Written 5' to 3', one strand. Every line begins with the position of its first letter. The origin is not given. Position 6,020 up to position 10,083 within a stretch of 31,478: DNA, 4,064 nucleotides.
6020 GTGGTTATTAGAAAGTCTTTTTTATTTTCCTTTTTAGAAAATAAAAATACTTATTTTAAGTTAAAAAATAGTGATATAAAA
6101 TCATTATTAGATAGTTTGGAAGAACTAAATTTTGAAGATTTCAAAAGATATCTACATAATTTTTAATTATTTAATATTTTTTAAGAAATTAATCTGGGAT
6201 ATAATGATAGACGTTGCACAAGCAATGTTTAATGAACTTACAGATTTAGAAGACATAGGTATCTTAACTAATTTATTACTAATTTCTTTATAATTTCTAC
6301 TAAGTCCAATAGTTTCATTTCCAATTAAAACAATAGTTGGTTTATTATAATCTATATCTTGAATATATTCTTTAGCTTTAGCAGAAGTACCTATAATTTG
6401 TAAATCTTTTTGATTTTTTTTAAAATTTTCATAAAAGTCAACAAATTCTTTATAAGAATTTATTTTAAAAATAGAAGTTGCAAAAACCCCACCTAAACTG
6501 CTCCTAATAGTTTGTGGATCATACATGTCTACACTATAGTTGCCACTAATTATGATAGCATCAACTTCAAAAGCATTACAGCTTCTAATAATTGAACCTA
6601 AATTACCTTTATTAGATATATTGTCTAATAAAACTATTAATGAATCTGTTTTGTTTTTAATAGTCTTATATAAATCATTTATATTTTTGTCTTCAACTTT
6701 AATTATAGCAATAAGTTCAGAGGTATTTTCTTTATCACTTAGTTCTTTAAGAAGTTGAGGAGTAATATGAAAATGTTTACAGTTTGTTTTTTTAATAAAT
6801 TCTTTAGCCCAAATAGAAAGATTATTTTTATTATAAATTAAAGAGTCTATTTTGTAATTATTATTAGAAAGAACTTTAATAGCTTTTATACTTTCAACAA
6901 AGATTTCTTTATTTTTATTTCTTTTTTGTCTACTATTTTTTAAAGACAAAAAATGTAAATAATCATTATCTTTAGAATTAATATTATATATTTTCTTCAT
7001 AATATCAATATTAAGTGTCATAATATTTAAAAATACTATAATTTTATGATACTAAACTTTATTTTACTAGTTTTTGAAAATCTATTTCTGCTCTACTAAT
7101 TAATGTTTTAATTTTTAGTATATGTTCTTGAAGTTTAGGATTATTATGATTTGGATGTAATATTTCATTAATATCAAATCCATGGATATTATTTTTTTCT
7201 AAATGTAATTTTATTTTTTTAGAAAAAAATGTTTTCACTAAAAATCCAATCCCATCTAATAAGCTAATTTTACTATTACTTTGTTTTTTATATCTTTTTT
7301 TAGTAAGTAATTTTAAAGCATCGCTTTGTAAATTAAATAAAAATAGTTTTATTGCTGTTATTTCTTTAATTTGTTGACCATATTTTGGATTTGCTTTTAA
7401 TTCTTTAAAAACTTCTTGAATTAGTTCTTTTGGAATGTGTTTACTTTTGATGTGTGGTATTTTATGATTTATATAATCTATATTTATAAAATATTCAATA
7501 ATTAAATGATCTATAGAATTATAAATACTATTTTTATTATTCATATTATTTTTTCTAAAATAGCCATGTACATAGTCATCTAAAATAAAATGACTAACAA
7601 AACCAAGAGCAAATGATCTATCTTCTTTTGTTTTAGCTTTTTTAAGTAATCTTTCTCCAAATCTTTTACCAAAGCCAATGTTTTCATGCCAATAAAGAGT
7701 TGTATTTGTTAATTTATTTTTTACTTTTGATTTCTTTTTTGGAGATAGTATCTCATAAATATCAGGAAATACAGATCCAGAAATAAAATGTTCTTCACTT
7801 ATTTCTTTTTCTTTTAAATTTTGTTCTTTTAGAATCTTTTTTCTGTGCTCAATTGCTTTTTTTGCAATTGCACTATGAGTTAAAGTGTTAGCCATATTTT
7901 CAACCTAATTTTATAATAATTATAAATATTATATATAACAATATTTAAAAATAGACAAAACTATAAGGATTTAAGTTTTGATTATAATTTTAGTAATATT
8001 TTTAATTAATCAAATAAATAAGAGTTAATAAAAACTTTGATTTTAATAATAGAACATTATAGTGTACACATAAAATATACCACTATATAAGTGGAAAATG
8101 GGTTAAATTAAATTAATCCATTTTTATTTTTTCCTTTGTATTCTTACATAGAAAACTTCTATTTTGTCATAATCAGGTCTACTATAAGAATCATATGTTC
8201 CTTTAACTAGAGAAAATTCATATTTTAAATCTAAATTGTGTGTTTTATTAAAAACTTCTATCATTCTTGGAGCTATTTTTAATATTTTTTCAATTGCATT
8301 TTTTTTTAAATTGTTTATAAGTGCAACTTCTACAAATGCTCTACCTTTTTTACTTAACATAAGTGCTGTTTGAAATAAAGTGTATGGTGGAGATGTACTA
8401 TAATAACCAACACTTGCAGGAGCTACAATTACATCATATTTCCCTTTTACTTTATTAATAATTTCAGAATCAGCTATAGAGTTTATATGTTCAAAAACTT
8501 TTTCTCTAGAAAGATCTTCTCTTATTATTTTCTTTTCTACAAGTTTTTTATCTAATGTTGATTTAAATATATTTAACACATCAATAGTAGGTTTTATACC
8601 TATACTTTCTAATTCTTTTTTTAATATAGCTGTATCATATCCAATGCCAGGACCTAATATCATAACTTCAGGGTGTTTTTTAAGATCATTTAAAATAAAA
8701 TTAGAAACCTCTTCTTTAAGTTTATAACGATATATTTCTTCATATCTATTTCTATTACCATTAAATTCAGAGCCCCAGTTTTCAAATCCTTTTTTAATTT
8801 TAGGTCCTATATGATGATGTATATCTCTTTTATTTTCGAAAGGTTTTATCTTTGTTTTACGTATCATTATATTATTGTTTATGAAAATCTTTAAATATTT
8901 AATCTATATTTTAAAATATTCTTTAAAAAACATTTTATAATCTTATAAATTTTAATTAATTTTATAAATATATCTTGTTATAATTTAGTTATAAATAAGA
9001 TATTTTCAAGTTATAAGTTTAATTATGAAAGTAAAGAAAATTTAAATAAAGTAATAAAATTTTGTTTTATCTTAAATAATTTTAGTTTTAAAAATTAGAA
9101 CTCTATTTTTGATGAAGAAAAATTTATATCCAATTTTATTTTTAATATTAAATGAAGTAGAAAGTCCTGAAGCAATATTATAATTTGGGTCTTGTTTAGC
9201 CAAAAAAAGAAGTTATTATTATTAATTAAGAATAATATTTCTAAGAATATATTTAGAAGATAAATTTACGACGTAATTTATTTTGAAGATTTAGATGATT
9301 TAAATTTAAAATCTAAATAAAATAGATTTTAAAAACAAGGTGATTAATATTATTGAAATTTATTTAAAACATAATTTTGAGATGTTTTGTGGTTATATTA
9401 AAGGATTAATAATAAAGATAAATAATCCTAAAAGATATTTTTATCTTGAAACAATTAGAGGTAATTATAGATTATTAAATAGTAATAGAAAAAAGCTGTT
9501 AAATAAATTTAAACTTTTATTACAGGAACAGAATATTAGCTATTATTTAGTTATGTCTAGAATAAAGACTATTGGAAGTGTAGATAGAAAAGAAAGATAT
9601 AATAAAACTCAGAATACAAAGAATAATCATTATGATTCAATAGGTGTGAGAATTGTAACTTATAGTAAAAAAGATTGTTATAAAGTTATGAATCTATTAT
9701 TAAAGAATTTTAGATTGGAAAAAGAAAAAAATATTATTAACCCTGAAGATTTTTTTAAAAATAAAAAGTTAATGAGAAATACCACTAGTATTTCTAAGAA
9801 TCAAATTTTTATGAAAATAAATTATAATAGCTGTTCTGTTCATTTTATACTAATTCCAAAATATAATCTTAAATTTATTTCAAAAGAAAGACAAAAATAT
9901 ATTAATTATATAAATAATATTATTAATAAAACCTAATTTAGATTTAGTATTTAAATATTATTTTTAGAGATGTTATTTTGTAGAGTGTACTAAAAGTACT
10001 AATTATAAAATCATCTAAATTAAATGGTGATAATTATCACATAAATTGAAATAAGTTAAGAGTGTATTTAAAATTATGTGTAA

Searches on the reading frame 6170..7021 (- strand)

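Call 27: search_protein_families(library=pfam, proteins=[window:6170-7021:-], max_evalue=0.01)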
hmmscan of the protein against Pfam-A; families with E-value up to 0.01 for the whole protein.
window:6170-7021:- (284 aa): 3 families
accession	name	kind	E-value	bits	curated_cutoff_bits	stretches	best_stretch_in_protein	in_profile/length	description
PF00588.24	SpoU_methylase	-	7.7e-35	120.5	29.7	1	128-274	2-141/142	SpoU rRNA Methylase family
PF22655.1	SpoU_sub_bind_like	-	4.1e-10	40.5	27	1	26-104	9-89/90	SpoU L30e-like domain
PF22435.1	MRM3-like_sub_bind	-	9.6e-06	26.4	27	1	30-105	12-84/84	MRM3-like substrate binding domain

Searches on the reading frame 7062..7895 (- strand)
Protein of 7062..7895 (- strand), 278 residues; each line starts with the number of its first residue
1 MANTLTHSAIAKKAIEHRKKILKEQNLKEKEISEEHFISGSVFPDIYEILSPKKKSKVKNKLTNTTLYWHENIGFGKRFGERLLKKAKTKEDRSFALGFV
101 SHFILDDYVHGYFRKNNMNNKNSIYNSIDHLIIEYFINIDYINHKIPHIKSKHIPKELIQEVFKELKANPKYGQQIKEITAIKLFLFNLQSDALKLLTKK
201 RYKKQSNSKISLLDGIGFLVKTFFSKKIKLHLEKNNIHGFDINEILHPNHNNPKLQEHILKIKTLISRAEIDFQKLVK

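Call 27: search_protein_families(library=pfam, proteins=[window:7062-7895:-], max_evalue=0.01)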
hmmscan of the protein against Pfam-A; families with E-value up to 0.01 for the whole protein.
window:7062-7895:- (278 aa): 1 family
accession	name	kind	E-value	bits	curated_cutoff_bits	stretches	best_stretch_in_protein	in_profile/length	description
PF00882.24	Zn_dep_PLPC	-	5e-12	46.5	26.8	1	6-154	1-140/167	Zinc dependent phospholipase C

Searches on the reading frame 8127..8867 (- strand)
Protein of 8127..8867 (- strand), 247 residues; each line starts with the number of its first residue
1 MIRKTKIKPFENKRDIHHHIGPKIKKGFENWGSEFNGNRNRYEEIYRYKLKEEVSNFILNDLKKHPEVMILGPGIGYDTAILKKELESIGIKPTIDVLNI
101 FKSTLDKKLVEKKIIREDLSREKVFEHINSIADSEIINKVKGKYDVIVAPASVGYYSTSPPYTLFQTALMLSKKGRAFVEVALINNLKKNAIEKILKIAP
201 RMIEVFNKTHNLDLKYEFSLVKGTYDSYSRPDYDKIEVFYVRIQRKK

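Call 9: search_protein_families(library=pfam, proteins=[window:8127-8867:-], max_evalue=10)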
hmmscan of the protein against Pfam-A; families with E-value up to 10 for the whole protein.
window:8127-8867:- (247 aa): 0 families

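Call 42: search_protein_families(library=ncbifam, proteins=[window:8127-8867:-], max_evalue=1)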
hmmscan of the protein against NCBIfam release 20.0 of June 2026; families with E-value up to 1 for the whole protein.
window:8127-8867:- (247 aa): 2 families
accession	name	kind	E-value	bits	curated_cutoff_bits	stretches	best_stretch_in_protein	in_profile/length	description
TIGR00853.1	pts-lac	subfamily_domain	0.11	12.5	110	1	60-92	86-118/140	lactose/cellobiose PTS transporter subunit IIB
NF009476.0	PRK12839.1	equivalog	0.19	9.8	940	1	173-213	72-112/572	FAD-dependent oxidoreductase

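Call 58: search_protein_families(library=padloc, proteins=[window:8127-8867:-], max_evalue=0.01)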
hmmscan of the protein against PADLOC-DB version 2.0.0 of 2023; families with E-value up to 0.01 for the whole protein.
window:8127-8867:- (247 aa): 0 families

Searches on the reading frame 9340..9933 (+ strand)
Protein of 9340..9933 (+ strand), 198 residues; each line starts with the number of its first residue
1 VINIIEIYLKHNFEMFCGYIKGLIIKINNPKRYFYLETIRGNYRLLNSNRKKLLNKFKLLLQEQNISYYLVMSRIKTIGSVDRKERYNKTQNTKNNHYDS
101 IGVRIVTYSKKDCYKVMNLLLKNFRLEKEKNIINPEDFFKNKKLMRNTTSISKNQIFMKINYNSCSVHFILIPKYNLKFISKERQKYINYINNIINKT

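Call 27: search_protein_families(library=pfam, proteins=[window:9340-9933:+], max_evalue=0.01)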
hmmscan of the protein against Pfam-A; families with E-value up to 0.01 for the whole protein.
window:9340-9933:+ (198 aa): 1 family
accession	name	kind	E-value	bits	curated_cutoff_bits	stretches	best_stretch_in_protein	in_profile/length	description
PF04607.23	RelA_SpoT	-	9e-07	29.6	27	1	73-134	1-56/113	Region found in RelA / SpoT proteins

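Call 58: search_protein_families(library=padloc, proteins=[window:9340-9933:+], max_evalue=0.01)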
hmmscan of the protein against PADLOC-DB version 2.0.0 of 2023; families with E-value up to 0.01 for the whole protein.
window:9340-9933:+ (198 aa): 0 families
